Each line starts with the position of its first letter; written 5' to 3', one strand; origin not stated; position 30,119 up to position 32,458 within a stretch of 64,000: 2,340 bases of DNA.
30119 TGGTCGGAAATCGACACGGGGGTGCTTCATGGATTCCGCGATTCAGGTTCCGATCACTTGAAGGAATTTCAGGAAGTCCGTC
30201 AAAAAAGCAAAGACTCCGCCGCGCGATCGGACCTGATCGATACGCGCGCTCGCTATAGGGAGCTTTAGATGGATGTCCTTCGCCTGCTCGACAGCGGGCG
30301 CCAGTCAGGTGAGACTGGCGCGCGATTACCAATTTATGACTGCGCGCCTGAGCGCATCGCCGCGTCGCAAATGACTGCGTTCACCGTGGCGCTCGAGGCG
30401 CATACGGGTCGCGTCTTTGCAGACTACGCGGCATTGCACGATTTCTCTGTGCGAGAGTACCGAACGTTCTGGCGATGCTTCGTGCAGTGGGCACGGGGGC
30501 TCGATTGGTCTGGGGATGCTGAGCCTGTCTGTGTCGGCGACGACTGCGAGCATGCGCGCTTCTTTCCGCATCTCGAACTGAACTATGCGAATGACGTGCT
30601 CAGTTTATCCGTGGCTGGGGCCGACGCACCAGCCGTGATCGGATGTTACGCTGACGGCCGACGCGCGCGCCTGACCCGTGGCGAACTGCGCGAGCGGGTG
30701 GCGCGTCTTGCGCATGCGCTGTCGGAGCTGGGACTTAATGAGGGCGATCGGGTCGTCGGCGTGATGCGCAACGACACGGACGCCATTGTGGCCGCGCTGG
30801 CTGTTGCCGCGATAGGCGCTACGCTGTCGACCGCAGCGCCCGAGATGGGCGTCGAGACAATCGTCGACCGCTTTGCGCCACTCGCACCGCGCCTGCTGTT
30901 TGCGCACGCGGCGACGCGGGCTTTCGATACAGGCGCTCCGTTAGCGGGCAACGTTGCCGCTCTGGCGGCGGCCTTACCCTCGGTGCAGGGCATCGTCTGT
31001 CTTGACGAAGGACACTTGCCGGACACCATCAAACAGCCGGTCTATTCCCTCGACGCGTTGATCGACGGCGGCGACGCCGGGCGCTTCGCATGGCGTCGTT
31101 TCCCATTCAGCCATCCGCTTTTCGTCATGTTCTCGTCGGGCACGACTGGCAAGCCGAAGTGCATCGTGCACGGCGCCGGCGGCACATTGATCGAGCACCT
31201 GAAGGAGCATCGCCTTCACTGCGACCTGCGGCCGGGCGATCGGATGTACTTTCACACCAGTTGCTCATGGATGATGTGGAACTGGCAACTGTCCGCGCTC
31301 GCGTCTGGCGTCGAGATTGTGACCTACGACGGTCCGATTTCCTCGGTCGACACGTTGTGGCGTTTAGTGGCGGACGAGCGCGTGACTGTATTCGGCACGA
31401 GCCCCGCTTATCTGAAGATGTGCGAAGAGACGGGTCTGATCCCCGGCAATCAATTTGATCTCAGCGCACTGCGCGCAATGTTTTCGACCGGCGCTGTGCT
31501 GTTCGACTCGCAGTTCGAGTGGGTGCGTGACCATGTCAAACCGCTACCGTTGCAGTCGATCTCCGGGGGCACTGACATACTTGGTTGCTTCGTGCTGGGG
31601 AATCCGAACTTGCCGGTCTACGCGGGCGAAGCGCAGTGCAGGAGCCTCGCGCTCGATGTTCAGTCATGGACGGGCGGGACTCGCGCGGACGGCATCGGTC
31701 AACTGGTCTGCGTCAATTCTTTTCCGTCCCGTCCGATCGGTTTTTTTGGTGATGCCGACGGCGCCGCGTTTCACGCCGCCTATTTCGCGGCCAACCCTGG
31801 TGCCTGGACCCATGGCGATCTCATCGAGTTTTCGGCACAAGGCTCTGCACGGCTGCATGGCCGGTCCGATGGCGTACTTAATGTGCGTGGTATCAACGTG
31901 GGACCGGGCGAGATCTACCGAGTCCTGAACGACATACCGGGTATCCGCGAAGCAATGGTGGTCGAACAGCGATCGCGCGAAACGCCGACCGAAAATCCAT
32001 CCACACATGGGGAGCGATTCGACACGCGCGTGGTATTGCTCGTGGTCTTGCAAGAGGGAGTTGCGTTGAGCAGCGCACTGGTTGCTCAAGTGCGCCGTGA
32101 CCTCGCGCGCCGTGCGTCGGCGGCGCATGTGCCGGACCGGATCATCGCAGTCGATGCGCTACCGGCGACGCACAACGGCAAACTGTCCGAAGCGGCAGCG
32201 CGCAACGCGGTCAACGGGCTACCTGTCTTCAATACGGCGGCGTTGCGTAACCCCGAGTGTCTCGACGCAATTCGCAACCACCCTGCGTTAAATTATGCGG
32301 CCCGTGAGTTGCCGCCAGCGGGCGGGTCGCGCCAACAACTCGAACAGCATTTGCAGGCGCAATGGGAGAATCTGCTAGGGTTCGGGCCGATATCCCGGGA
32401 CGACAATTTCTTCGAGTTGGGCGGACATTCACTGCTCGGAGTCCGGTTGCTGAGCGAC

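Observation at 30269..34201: Orphan NRPS-like A-T-TE enzyme whose adenylation domain is a full-length acetoacetyl-CoA-synthetase homolog, paired with a dedicated Sfp-type PPTase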

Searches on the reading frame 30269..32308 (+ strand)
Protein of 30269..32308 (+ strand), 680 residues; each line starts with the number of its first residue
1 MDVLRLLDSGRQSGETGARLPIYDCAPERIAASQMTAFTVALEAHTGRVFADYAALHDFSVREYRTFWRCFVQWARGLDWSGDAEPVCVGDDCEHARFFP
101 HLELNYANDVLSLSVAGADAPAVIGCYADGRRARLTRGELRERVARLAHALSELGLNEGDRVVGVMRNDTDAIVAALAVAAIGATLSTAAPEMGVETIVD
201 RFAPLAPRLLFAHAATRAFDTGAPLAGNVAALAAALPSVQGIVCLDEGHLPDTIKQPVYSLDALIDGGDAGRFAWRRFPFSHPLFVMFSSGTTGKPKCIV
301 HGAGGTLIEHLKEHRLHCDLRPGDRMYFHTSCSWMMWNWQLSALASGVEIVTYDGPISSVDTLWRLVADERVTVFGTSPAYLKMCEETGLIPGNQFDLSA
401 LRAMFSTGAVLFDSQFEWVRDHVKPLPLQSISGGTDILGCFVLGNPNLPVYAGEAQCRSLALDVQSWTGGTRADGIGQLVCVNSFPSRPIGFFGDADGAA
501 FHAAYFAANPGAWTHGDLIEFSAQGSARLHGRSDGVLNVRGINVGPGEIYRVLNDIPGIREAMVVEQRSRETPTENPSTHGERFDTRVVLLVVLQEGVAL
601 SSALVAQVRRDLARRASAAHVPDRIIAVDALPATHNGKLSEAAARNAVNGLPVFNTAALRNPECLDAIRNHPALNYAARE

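Call 36: search_solved_structures(query=window:30269-32308:+, max_evalue=1e-20, show_alignments=3)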
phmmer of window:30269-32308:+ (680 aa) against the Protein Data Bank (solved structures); distinct sequences matched with E-value up to 1e-20: 14.
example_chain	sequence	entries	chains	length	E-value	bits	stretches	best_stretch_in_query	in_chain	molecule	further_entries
4wd1_A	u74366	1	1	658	1.3e-123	416.8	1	21-657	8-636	Acetoacetate-CoA ligase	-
8rpk_A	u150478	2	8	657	5.2e-30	107.5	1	47-655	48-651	Acetate--CoA ligase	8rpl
2p20_A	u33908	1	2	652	3.5e-29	104.7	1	117-662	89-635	Acetyl-coenzyme A synthetase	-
2p2m_A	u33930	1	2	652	1.2e-28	102.9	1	117-662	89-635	Acetyl-coenzyme A synthetase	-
2p2f_A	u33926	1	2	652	1.6e-28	102.5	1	117-662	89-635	Acetyl-coenzyme A synthetase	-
2p2b_A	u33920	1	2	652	1.6e-28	102.5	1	117-662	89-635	Acetyl-coenzyme A synthetase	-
5jrh_A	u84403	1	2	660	1.7e-28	102.5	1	117-662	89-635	Acetyl-coenzyme A synthetase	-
2p2q_A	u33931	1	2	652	1.7e-28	102.5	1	117-662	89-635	Acetyl-coenzyme A synthetase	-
2p2j_A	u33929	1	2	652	1.1e-27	99.8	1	117-650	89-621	Acetyl-coenzyme A synthetase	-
1pg3_A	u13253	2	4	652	1.8e-27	99.1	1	117-662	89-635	acetyl-CoA synthetase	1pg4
7kds_A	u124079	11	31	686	2.2e-26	95.5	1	53-668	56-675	Acetyl-coenzyme A synthetase 2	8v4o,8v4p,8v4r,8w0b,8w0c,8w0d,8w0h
5gxd_A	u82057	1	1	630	1.3e-24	89.7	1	72-669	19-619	AMP-dependent synthetase and ligase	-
11km_A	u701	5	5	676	2.3e-23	85.5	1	52-665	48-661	Acetyl-coenzyme A synthetase | Probable acetyl-coenzyme A synthetase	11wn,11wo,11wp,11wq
5ifi_A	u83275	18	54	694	9.8e-23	83.4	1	75-668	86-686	Acetyl-coenzyme A synthetase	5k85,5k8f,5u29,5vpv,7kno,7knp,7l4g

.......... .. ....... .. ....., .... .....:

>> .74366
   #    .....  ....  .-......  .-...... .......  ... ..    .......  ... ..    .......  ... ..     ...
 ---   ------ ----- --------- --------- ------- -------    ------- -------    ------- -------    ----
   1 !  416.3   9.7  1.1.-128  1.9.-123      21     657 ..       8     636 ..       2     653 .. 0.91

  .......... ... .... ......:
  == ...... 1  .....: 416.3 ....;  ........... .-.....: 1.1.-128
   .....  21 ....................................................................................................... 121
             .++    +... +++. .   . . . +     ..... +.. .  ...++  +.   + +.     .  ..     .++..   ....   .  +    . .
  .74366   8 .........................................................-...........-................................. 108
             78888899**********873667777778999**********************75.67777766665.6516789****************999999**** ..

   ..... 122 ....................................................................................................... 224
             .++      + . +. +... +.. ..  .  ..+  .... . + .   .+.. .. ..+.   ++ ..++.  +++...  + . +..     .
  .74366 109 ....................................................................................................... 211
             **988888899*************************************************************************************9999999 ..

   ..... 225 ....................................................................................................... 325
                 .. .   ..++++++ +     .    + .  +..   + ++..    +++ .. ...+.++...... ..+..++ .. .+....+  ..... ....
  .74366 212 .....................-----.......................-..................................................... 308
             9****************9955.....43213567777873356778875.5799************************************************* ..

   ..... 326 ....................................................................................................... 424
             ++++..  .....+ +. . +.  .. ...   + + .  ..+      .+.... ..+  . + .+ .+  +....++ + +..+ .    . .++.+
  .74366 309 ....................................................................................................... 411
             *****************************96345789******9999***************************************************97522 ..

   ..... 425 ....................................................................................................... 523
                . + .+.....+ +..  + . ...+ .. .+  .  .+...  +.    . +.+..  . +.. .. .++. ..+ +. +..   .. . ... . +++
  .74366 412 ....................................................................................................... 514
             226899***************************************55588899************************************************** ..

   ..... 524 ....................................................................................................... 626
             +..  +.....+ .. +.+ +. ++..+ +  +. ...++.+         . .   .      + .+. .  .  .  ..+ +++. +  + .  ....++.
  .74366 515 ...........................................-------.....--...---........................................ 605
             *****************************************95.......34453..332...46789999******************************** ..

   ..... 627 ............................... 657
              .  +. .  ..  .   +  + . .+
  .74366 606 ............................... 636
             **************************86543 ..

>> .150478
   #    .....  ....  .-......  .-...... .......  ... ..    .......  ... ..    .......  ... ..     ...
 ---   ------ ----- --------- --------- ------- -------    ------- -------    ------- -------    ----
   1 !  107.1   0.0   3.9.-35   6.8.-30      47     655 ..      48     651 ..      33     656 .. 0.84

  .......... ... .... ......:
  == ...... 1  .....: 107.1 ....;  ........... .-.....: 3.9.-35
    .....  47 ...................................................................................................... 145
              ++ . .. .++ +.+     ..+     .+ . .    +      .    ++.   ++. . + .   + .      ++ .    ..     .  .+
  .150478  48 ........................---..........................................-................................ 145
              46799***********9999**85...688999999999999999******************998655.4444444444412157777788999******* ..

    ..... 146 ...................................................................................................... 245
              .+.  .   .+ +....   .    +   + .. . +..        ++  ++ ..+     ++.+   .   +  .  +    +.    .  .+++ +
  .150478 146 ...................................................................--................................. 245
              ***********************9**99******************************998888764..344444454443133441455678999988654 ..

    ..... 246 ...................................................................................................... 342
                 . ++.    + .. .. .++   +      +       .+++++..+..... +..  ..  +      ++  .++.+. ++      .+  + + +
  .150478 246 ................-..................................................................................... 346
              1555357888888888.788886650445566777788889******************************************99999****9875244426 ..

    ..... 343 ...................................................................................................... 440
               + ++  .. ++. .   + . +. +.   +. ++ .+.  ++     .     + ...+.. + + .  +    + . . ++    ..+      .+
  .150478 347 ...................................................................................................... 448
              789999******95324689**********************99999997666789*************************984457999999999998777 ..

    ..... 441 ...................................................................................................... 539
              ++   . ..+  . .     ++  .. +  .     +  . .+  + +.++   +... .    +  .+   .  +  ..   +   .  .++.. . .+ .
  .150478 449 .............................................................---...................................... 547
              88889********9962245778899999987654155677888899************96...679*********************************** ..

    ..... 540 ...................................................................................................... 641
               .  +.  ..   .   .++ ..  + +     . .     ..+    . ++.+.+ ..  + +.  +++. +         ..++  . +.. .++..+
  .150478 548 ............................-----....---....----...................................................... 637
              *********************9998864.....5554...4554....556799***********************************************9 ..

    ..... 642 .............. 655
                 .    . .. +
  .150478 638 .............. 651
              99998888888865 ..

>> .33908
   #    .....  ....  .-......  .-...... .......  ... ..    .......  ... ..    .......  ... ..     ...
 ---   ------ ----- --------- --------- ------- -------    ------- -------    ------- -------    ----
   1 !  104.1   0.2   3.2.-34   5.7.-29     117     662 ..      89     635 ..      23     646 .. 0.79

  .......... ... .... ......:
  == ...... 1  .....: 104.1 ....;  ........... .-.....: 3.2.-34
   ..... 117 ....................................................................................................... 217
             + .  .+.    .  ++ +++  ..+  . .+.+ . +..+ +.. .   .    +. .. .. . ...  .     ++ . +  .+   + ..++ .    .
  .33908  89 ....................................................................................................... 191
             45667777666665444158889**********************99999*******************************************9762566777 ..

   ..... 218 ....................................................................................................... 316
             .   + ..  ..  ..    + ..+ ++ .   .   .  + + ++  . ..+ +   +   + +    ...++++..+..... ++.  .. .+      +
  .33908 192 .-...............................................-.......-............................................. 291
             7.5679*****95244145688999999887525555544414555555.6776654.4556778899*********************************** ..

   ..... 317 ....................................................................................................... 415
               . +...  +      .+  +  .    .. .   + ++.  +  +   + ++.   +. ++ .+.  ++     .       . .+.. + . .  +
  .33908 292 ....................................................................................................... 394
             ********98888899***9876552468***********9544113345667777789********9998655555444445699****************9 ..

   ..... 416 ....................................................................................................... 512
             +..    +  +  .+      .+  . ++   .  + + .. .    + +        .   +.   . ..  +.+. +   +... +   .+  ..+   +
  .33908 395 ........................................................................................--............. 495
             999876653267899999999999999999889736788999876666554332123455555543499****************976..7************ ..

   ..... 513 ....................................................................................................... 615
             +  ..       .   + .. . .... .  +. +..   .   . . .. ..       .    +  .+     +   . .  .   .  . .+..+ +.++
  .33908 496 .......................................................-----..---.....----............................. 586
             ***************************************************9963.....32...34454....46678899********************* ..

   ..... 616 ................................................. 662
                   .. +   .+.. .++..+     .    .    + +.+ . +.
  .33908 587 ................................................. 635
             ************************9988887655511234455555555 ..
